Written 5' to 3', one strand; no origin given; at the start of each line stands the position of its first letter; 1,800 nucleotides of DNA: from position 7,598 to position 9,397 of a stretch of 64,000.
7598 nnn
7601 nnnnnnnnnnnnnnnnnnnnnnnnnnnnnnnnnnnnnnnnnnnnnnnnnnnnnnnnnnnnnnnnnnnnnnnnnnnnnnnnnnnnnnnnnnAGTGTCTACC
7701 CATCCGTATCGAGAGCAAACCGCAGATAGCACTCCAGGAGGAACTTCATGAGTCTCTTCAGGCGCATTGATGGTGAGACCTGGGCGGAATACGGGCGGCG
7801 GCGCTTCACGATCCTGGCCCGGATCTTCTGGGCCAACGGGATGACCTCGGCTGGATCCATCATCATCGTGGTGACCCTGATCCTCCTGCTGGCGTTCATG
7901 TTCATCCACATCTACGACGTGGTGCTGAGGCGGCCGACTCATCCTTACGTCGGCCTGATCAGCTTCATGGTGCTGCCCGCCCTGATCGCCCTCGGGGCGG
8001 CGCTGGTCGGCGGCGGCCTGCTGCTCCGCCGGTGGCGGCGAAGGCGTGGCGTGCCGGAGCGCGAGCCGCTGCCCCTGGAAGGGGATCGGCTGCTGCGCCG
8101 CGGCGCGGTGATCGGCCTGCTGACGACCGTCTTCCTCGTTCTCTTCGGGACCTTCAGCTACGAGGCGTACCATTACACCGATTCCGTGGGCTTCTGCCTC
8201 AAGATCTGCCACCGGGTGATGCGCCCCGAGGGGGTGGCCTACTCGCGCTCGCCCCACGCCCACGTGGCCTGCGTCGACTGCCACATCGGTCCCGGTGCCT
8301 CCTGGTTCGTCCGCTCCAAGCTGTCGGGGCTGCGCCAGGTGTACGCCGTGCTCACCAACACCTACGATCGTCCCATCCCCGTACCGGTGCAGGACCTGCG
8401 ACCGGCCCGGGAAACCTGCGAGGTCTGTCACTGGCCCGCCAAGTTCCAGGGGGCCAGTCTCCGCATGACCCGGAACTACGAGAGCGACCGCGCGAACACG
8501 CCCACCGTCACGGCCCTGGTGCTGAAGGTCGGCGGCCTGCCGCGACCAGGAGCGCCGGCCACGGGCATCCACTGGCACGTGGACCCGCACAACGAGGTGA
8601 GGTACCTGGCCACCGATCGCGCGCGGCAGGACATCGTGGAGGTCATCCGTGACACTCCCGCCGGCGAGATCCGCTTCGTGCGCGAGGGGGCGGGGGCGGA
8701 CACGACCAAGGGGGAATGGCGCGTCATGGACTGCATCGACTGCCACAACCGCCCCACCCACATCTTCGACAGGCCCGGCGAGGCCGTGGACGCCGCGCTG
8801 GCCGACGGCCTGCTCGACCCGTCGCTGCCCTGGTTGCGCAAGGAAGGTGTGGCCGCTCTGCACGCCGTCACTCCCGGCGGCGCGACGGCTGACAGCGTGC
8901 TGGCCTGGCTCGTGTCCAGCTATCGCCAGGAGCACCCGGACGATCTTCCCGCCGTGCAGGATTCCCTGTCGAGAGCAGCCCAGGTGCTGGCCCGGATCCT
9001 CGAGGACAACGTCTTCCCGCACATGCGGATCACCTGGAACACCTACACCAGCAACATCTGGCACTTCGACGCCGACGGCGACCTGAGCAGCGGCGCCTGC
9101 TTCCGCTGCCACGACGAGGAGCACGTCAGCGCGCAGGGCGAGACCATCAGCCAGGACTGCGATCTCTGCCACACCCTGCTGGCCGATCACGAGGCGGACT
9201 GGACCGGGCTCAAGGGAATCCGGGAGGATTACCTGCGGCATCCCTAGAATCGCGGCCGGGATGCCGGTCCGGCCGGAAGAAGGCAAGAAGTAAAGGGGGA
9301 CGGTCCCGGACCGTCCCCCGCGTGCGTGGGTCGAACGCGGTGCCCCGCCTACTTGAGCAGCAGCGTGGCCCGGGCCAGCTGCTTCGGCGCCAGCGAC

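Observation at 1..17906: Multiheme cytochrome cluster that looks like a complete extracellular-electron-transfer conduit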

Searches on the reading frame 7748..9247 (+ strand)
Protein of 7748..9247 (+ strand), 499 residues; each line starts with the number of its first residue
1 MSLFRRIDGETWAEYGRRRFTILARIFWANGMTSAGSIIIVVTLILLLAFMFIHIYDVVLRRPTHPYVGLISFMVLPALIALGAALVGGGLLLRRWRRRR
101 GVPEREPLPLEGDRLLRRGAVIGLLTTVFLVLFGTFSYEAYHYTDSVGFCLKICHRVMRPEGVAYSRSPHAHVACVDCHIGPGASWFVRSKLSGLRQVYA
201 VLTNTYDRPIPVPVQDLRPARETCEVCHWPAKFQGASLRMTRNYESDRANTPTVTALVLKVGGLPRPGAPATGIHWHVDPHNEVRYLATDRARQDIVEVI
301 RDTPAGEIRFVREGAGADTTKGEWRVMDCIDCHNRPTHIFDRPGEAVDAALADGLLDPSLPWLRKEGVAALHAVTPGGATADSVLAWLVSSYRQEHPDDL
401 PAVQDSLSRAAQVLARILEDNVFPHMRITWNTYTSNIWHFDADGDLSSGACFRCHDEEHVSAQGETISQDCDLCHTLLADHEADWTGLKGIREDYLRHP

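Call 6: search_protein_families(library=pfam, proteins=[window:7748-9247:+], max_evalue=0.01)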
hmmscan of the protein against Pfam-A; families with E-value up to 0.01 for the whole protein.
window:7748-9247:+ (499 aa): 4 families
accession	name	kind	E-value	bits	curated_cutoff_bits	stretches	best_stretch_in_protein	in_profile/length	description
PF03264.19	Cytochrom_NNT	-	1.7e-07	31.6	24.1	1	123-208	12-101/174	NapC/NirT cytochrome c family, N-terminal region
PF22113.1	Mtrc-MtrF_II-IV_dom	-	1.5e-05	25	30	0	447-478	5-38/176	Outer membrane cytochrome MtrC/MtrF-like, domains II/IV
PF14522.11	Cytochrome_C7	-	2.5e-05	24.4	24.8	0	448-476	41-67/67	Cytochrome c7 and related cytochrome c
PF14537.11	Cytochrom_c3_2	-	0.00096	20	25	0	450-483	8-41/79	Cytochrome c3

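Call 7: search_protein_families(library=ncbifam, proteins=[window:7748-9247:+], max_evalue=0.01)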
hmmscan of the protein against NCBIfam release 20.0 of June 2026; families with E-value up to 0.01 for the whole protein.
window:7748-9247:+ (499 aa): 3 families
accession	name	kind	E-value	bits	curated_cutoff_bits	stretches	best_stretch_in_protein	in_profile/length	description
TIGR03153.1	cytochr_NrfH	equivalog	6.5e-14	52.2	134.2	1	126-229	6-110/138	cytochrome c nitrite reductase small subunit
NF047727.1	4hemeCytCCctA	equivalog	0.00062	19.9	180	1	445-483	34-72/109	tetraheme c-type cytochrome CctA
TIGR02162.1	torC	equivalog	0.0072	15.6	478.2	1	131-209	29-111/387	pentaheme c-type cytochrome TorC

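Call 47: find_homologous_proteins(query=window:7748-9247:+, max_evalue=0.00001)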
Query window:7748-9247:+ (499 aa): 7463 proteins with E <= 0.00001 among 8000 candidates; the best 120 are listed.
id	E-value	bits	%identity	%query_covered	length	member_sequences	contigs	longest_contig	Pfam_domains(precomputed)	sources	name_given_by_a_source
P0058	0.0e+0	1083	92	100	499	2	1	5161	PF03264.20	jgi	jgi:hypothetical protein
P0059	0.0e+0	1022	85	100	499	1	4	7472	PF03264.20,PF22113.2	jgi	jgi:hypothetical protein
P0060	5.0e-231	786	66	100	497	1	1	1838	PF03264.20,PF14522.12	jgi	jgi:hypothetical protein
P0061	4.5e-188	644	57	95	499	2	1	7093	PF03264.20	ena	-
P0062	6.0e-188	644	60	94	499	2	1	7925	PF03264.20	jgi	-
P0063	1.7e-185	636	56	95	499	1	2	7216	PF03264.20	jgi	-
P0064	7.6e-182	624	57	96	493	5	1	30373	PF03264.20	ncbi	-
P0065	9.9e-181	620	54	95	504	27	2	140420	PF03264.20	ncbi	-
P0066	1.2e-180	620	55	100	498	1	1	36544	PF03264.20,PF14522.12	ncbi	-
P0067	1.5e-180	619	57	95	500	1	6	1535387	PF03264.20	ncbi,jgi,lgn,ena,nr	ncbi:MAG TPA: NapC/NirT family cytochrome c [Candidatus Krumholzibacteria bacterium]|nr:NapC/NirT fa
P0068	1.9e-180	619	55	96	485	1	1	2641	PF03264.20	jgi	jgi:hypothetical protein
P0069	2.9e-180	619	58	94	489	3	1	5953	PF03264.20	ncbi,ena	-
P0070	9.8e-180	617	56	97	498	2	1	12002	PF03264.20,PF14522.12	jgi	-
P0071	1.4e-179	616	57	93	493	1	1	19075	PF03264.20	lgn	-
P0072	2.2e-179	616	52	99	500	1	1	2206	PF14537.12,PF03264.20,PF14522.12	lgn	-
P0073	2.4e-178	612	57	94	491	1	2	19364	PF03264.20,PF14522.12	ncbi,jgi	-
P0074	4.0e-178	611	54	99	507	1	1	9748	PF03264.20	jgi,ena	-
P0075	1.1e-177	610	53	99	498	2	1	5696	PF03264.20,PF14522.12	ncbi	-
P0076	1.1e-176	607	55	95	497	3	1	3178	PF03264.20,PF14522.12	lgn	-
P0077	1.2e-176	607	54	98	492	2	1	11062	PF03264.20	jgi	jgi:hypothetical protein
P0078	4.4e-176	605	54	95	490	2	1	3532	PF03264.20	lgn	-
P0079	5.5e-176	604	55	94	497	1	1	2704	PF03264.20,PF14522.12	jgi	jgi:hypothetical protein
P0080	1.1e-175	603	53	93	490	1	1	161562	PF03264.20,PF14522.12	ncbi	-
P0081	1.4e-175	603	54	95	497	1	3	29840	PF03264.20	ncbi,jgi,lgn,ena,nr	ncbi:NapC/NirT family cytochrome c [bacterium]|nr:NapC/NirT family cytochrome c [bacterium] MBU10734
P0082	1.6e-175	603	56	93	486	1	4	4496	PF14537.12,PF03264.20,PF14522.12,PF22113.2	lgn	-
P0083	2.2e-175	602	54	94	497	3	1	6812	PF03264.20,PF14522.12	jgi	-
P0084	2.7e-175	602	54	94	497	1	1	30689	PF03264.20,PF14522.12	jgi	jgi:hypothetical protein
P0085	3.0e-175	602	54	96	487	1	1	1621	PF03264.20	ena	-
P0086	2.7e-174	599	55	96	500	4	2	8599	PF03264.20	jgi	-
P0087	4.3e-174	598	54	95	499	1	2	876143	PF03264.20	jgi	jgi:NapC/NirT cytochrome c family, N-terminal region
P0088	4.5e-174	598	54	96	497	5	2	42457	PF03264.20,PF14522.12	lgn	-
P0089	4.5e-174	598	53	93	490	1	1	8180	PF03264.20,PF14522.12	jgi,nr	jgi:hypothetical protein|nr:NapC/NirT family cytochrome c [Candidatus Krumholzibacteria bacterium]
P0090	1.3e-173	597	53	96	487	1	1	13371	PF03264.20,PF22113.2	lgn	-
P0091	2.1e-173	596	54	94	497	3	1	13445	PF03264.20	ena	-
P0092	2.2e-173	596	54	95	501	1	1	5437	PF03264.20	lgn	-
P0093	2.2e-173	596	56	93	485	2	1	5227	PF03264.20,PF22113.2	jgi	jgi:hypothetical protein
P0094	7.1e-173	594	55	92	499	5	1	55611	PF03264.20,PF14522.12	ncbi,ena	-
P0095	7.2e-173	594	53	94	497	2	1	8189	PF03264.20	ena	-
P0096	1.1e-172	594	54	92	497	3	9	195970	PF03264.20,PF14522.12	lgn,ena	-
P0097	1.3e-172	593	53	97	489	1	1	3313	PF03264.20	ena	-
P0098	2.1e-172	593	54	95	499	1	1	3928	PF03264.20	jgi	jgi:hypothetical protein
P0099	6.7e-172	591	55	92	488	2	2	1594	PF03264.20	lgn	-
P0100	1.4e-171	590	52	93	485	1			PF03264.20,PF14522.12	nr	nr:NapC/NirT family cytochrome c [Candidatus Krumholzibacteria bacterium]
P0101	1.4e-171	590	53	95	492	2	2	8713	PF14537.12,PF03264.20,PF02085.22,PF14522.12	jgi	-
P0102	2.2e-171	589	53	95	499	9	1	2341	PF03264.20,PF14522.12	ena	-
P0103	2.3e-171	589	54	93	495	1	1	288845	PF03264.20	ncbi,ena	-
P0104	2.9e-171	589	53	97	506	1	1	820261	PF03264.20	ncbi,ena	-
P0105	5.4e-171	588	53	97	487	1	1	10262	PF03264.20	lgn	-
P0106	6.9e-171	588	53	95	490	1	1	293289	PF03264.20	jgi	jgi:NapC/NirT cytochrome c family, N-terminal region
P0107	9.2e-171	587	53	96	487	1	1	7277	PF03264.20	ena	-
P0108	1.5e-170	586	53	93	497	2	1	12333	PF03264.20,PF14522.12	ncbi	-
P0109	1.5e-170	586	52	95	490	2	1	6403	PF03264.20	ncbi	-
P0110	2.4e-170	586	54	93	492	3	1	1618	PF03264.20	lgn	-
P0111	3.0e-170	585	53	94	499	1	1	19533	PF03264.20,PF14522.12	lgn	-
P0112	6.7e-170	584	54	94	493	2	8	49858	PF03264.20,PF14522.12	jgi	-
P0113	1.2e-169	583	54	94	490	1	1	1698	PF03264.20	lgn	-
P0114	1.1e-168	580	54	92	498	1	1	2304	PF14537.12,PF03264.20,PF14522.12,PF22113.2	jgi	jgi:hypothetical protein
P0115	3.7e-168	579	52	94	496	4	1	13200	PF14537.12,PF03264.20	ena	-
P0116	1.3e-167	577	54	93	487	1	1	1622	PF03264.20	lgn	-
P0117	2.0e-167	576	52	95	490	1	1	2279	PF03264.20,PF14522.12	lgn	-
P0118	4.9e-167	575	51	93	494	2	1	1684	PF03264.20,PF14522.12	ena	-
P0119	6.9e-167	574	53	93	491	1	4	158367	PF03264.20,PF22113.2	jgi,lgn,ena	-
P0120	9.7e-167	574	51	97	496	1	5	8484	PF03264.20,PF14522.12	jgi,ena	-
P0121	1.0e-166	574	52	97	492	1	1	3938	PF03264.20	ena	-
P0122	2.7e-166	572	52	97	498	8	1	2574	PF03264.20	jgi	jgi:hypothetical protein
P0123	4.2e-166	572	51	97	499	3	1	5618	PF03264.20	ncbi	-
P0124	9.1e-165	567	52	95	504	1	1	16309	PF03264.20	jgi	-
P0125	1.1e-164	567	50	96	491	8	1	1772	PF03264.20,PF14522.12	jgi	jgi:hypothetical protein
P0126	2.7e-164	566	53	92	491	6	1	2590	PF03264.20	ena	-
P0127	2.7e-164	566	52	95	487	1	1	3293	PF03264.20,PF14522.12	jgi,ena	-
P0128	3.5e-164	565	53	92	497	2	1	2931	PF03264.20,PF14522.12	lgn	-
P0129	6.1e-164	565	52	100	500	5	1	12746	PF03264.20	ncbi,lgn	-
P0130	7.8e-164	564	51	97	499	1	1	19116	PF03264.20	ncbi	-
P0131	1.2e-163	564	51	95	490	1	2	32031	PF03264.20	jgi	jgi:hypothetical protein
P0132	2.7e-163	563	53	93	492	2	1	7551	PF14537.12,PF03264.20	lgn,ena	-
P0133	5.0e-163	562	51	99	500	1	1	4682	PF03264.20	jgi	jgi:hypothetical protein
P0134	5.4e-163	562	51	93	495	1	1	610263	PF03264.20,PF14522.12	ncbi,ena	-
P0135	5.6e-163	561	51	96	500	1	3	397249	PF03264.20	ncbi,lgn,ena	-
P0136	1.9e-162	560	51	93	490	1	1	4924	PF03264.20,PF14522.12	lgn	-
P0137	3.9e-162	559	53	93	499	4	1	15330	PF03264.20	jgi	jgi:hypothetical protein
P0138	4.3e-162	559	53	95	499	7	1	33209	PF03264.20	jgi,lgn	jgi:hypothetical protein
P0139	5.0e-162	558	52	97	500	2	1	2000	PF03264.20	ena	-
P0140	6.2e-162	558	53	95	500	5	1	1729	PF03264.20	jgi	jgi:hypothetical protein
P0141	4.1e-160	552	50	96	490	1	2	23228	PF03264.20,PF14522.12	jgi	jgi:hypothetical protein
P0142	2.0e-159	550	51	93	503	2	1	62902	PF03264.20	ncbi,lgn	-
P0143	6.4e-158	545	51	93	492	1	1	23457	PF03264.20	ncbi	-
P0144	7.0e-158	545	52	95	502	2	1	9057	PF03264.20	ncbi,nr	ncbi:cytochrome C [bacterium]|nr:cytochrome C [bacterium]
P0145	1.9e-157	543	51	95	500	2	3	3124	PF03264.20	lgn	-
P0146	1.4e-156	540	50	98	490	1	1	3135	PF03264.20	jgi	-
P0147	1.5e-155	537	59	76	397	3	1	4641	PF03264.20,PF14522.12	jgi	jgi:hypothetical protein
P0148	3.2e-151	523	49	94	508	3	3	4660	PF14537.12,PF03264.20,PF14522.12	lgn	-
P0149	3.7e-147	509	52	84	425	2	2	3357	PF14537.12,PF03264.20,PF14522.12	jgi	-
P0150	4.7e-147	509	57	77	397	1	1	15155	PF03264.20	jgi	jgi:hypothetical protein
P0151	7.7e-147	508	53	83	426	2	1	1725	PF03264.20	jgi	jgi:hypothetical protein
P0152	9.0e-145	501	59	74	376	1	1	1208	PF03264.20,PF14522.12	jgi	jgi:hypothetical protein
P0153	2.8e-133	464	51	83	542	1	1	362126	PF03264.20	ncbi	-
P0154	1.2e-125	438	46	93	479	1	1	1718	PF03264.20,PF14522.12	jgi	jgi:hypothetical protein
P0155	4.2e-123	430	47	92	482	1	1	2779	PF03264.20,PF14522.12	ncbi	-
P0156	1.6e-122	428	47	88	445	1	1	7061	PF03264.20,PF14522.12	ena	-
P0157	2.7e-121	424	47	92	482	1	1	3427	PF03264.20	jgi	-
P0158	3.4e-121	424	46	89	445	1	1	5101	PF03264.20,PF14522.12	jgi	jgi:hypothetical protein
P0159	3.8e-121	423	45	93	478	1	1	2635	PF03264.20,PF14522.12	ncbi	-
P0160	2.0e-120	421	46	88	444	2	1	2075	PF03264.20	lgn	-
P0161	2.2e-120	421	46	94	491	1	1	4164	PF03264.20,PF14522.12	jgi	jgi:hypothetical protein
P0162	2.4e-120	421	49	85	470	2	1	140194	PF03264.20,PF14522.12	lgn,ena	-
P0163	4.3e-120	420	47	91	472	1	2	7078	PF03264.20,PF14522.12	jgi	jgi:hypothetical protein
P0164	8.5e-120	419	43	91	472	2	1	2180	PF03264.20,PF14522.12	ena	-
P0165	1.3e-119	418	45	93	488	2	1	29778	PF03264.20,PF14522.12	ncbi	-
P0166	1.7e-119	418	42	93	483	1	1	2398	PF03264.20,PF14522.12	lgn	-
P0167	1.8e-119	418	45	91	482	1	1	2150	PF03264.20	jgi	jgi:nitrate/TMAO reductase-like tetraheme cytochrome c subunit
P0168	1.9e-119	418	44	93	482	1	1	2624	PF03264.20,PF14522.12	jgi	jgi:NapC/NirT cytochrome c family, N-terminal region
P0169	4.2e-119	417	45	91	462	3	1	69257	PF03264.20,PF14522.12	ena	-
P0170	4.9e-119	416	45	91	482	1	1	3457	PF03264.20,PF14522.12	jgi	jgi:NapC/NirT cytochrome c family, N-terminal region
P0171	6.0e-119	416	45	92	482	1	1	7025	PF03264.20,PF14522.12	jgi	-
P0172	6.1e-119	416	44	94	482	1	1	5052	PF03264.20,PF14522.12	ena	-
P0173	6.3e-119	416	45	92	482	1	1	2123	PF03264.20,PF14522.12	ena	-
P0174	6.5e-119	416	45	92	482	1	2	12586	PF03264.20,PF14522.12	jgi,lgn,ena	jgi:nitrate/TMAO reductase-like tetraheme cytochrome c subunit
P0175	6.5e-119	416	46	92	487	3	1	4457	PF03264.20,PF14522.12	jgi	jgi:hypothetical protein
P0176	6.7e-119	416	45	92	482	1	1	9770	PF03264.20,PF14522.12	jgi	jgi:nitrate/TMAO reductase-like tetraheme cytochrome c subunit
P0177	8.1e-119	416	46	83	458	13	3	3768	PF03264.20,PF14522.12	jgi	jgi:hypothetical protein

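Call 74: find_encoding_contigs(protein=P0059, flank=8000, max_places=2)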
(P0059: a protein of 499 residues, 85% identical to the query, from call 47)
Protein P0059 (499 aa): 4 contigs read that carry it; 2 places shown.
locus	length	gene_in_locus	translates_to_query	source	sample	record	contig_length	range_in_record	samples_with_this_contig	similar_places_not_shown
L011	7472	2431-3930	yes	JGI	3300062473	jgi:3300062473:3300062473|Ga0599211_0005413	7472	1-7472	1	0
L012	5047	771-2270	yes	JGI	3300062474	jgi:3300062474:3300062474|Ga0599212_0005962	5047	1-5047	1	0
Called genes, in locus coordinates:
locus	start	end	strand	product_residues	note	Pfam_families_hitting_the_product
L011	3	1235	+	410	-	?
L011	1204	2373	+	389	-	PF13439:Glyco_transf_4, PF13579:Glyco_trans_4_4, PF20706:GT4-conflict (weak), PF00534:Glycos_transf_1, PF13692:Glyco_trans_1_4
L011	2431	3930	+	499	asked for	PF03264:Cytochrom_NNT (weak), PF22113:Mtrc-MtrF_II-IV_dom (faint)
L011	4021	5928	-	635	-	PF22113:Mtrc-MtrF_II-IV_dom (faint), PF09699:Paired_CXXCH_1 (faint), PF14522:Cytochrome_C7 (faint), PF14537:Cytochrom_c3_2 (faint), PF13435:Cytochrome_C554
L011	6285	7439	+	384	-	PF14522:Cytochrome_C7 (faint), PF14537:Cytochrom_c3_2 (faint), PF22113:Mtrc-MtrF_II-IV_dom (faint), PF09699:Paired_CXXCH_1 (faint), PF13435:Cytochrome_C554 (faint)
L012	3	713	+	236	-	?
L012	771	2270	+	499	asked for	PF03264:Cytochrom_NNT (weak), PF22113:Mtrc-MtrF_II-IV_dom (faint)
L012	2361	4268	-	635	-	PF22113:Mtrc-MtrF_II-IV_dom (faint), PF09699:Paired_CXXCH_1 (faint), PF14522:Cytochrome_C7 (faint), PF14537:Cytochrom_c3_2 (faint), PF13435:Cytochrome_C554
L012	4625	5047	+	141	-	?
